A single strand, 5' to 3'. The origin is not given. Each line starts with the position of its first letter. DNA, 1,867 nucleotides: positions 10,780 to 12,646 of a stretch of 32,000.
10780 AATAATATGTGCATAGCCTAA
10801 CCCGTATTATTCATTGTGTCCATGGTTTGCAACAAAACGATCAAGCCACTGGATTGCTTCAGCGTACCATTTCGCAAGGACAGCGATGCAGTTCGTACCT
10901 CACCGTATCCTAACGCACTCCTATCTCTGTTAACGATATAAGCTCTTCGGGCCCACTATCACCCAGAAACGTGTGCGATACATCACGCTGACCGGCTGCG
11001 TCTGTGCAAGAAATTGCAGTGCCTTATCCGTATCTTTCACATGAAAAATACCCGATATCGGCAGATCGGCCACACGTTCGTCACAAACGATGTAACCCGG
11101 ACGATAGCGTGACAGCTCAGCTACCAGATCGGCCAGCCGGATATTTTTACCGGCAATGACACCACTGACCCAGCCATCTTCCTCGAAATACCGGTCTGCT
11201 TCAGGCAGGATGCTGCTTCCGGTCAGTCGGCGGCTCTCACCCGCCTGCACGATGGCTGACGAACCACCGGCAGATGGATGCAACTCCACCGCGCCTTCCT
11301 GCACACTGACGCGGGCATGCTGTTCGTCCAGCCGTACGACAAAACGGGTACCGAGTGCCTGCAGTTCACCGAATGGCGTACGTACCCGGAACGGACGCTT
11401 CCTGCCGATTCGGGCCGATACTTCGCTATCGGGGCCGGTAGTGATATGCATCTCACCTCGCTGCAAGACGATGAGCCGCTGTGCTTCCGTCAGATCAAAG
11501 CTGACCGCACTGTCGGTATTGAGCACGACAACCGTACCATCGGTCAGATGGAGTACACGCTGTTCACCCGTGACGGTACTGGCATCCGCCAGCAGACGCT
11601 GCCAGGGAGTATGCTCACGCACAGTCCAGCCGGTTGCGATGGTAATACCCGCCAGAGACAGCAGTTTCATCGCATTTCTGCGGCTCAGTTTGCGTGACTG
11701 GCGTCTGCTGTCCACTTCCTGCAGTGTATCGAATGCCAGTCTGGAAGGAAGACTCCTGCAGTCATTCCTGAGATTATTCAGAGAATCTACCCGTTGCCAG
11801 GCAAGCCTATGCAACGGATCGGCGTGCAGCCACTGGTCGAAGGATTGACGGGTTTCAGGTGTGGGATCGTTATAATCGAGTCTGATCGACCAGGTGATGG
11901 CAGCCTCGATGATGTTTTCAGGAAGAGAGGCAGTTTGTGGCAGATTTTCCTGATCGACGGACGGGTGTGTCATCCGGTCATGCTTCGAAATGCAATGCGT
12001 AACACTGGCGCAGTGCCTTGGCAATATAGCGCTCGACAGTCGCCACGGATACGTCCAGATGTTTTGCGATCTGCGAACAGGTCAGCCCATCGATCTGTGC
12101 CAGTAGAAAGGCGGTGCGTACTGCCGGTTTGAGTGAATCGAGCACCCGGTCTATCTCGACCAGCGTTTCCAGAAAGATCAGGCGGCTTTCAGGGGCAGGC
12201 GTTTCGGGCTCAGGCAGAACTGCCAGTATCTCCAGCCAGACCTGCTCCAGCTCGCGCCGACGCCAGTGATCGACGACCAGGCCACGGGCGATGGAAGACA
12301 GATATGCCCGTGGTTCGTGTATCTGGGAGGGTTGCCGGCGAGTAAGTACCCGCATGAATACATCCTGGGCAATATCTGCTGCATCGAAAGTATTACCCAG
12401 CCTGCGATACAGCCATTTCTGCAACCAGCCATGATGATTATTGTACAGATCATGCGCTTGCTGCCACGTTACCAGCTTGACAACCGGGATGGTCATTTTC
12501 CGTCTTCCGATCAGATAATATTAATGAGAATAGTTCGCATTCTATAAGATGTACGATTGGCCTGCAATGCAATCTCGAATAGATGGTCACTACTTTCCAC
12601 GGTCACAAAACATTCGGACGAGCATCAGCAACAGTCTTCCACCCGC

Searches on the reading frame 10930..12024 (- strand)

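Call 6: search_protein_families(library=pfam, proteins=[window:10930-12024:-], max_evalue=0.01)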
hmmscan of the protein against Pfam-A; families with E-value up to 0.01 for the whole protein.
window:10930-12024:- (364 aa): 2 families
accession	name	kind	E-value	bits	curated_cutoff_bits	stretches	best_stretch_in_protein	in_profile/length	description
PF04773.18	FecR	-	1.2e-19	71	24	1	147-247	2-97/97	FecR protein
PF16220.10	DUF4880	-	6e-15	55.3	25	1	40-81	1-42/43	Domain of unknown function (DUF4880)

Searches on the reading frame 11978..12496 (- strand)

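Call 6: search_protein_families(library=pfam, proteins=[window:11978-12496:-], max_evalue=0.01)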
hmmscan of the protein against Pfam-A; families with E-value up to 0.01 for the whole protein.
window:11978-12496:- (172 aa): 13 families
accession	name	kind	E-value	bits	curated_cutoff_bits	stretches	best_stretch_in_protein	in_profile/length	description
PF04542.20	Sigma70_r2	-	4.5e-15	55.6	24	1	17-82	1-69/71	Sigma-70 region 2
PF08281.18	Sigma70_r4_2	-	1.8e-14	53.5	25.7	1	113-165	2-54/54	Sigma-70, region 4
PF04545.22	Sigma70_r4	-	8.3e-07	28.9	24.1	1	118-165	1-48/50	Sigma-70, region 4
PF22233.2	PhyR_sigma-like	-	6.1e-06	26.4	27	1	119-163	1-45/50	Response regulator PhyR, sigma-like domain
PF13384.12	HTH_23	-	3.6e-05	23.9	24.6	1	131-159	13-39/50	Homeodomain-like domain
PF07638.17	Sigma70_ECF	-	7.8e-05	23.1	21.1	1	73-159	86-173/185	ECF sigma factor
PF08279.18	HTH_11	-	9.6e-05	22.6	25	1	131-160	9-38/55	HTH domain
PF12840.13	HTH_20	-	0.00073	19.9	27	1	132-156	13-37/51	Helix-turn-helix domain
PF00196.25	GerE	-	0.0021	18.1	23.5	1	135-163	15-43/57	Bacterial regulatory proteins, luxR family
PF13518.12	HTH_28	-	0.0022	18.5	25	1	131-161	7-36/52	Helix-turn-helix domain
PF14493.12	HTH_40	-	0.005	17.5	27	1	136-169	11-44/89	Helix-turn-helix domain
PF01399.33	PCI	-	0.0066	17.1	22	0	137-164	39-66/84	PCI domain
PF02796.21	HTH_7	-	0.0079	16.7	23.8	0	137-160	21-44/45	Helix-turn-helix domain of resolvase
